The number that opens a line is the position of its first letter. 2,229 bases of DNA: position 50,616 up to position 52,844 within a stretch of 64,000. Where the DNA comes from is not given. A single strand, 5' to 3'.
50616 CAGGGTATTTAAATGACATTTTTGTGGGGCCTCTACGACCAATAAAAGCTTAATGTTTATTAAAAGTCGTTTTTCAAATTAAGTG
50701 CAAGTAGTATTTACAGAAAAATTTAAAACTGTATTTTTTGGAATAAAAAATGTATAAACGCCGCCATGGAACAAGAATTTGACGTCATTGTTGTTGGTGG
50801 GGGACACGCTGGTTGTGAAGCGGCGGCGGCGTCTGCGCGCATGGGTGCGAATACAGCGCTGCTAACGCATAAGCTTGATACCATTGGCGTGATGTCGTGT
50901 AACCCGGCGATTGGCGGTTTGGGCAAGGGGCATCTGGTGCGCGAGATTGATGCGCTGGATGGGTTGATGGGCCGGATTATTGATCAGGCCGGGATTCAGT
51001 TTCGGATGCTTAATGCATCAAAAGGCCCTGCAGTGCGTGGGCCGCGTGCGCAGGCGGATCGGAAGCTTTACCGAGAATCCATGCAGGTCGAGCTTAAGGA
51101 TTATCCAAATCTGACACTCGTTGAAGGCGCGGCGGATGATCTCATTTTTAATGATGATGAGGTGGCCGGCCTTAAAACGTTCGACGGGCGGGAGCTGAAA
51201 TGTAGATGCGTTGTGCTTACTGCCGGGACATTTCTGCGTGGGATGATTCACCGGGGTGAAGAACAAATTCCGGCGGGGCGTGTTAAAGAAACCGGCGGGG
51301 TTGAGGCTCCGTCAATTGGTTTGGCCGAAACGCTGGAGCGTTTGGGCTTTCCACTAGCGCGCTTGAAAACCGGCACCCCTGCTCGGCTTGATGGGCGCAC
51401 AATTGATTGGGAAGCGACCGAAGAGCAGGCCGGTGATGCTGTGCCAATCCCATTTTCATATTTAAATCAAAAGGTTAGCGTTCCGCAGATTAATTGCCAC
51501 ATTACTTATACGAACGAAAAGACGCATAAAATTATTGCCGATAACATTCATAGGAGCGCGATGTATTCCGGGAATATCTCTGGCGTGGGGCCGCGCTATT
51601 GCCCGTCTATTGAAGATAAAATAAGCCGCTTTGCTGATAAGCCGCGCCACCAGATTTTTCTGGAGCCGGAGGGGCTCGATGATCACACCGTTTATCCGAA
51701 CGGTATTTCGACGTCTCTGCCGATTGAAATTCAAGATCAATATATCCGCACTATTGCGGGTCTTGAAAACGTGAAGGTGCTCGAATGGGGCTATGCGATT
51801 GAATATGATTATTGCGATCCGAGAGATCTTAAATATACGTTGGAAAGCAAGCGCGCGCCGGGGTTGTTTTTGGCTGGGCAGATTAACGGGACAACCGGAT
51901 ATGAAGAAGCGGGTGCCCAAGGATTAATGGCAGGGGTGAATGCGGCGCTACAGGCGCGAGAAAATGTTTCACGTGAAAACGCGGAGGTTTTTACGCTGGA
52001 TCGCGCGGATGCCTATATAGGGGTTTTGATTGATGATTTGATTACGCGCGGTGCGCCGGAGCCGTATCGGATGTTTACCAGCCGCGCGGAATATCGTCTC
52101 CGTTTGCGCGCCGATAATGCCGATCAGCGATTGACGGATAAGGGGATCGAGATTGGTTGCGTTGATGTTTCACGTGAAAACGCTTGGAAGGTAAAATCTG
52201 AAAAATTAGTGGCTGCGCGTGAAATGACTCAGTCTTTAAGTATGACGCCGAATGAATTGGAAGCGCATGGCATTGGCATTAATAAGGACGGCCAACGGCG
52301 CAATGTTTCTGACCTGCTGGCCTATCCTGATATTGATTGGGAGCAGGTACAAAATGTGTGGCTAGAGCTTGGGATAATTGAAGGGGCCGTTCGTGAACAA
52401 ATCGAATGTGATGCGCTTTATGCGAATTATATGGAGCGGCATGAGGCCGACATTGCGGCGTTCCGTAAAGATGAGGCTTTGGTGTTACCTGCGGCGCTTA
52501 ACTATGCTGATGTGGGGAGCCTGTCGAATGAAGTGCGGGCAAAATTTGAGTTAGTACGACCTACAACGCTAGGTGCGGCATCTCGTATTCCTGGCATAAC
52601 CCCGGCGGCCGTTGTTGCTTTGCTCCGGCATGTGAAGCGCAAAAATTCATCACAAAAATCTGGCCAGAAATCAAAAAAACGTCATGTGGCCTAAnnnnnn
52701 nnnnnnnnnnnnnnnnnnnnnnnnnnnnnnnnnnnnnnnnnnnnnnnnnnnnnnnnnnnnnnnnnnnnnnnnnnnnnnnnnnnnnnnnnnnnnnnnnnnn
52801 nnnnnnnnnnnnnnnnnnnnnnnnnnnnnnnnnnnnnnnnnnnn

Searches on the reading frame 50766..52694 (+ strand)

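Call 34: search_protein_families(library=ncbifam, proteins=[window:50766-52694:+])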
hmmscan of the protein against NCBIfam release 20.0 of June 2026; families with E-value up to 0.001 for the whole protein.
window:50766-52694:+ (642 aa): 10 families
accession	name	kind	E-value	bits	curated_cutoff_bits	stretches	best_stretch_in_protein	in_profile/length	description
TIGR00136.1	mnmG_gidA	equivalog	2.9e-242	805.5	524.85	1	5-626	1-615/616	tRNA uridine-5-carboxymethylaminomethyl(34) synthesis enzyme MnmG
NF003739.0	PRK05335.1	equivalog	2.1e-18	66.3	262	1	313-400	280-368/441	methylenetetrahydrofolate--tRNA-(uracil(54)-C(5))-methyltransferase (FADH(2)-oxidizing) TrmFO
TIGR00137.1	gid_trmFO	equivalog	1.7e-13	50.1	428.65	1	313-398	277-363/433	FADH(2)-oxidizing methylenetetrahydrofolate--tRNA-(uracil(54)-C(5))-methyltransferase TrmFO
TIGR02032.1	GG-red-SF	subfamily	1.1e-06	28.6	158.8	1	5-154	1-146/297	geranylgeranyl reductase family protein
TIGR03140.1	AhpF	equivalog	3.6e-06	25.8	502.9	1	3-37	211-245/515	alkyl hydroperoxide reductase subunit F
NF005691.0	PRK07494.1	equivalog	1.9e-05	23.4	459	1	2-38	6-42/404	UbiH/UbiF family hydroxylase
NF003722.0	PRK05329.1-5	equivalog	0.00041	19.7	349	1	4-44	4-44/428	glycerol-3-phosphate dehydrogenase subunit GlpB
NF041080.1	DGGGPL_reductase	equivalog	0.00044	19.2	580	1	4-141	1-136/447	digeranylgeranylglycerophospholipid reductase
TIGR01816.1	sdhA_forward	equivalog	0.00069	17.9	727.35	0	4-37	2-35/584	succinate dehydrogenase flavoprotein subunit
NF005786.0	PRK07608.1-1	equivalog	0.00088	18.1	597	0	2-35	8-41/393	UbiH/UbiF family hydroxylase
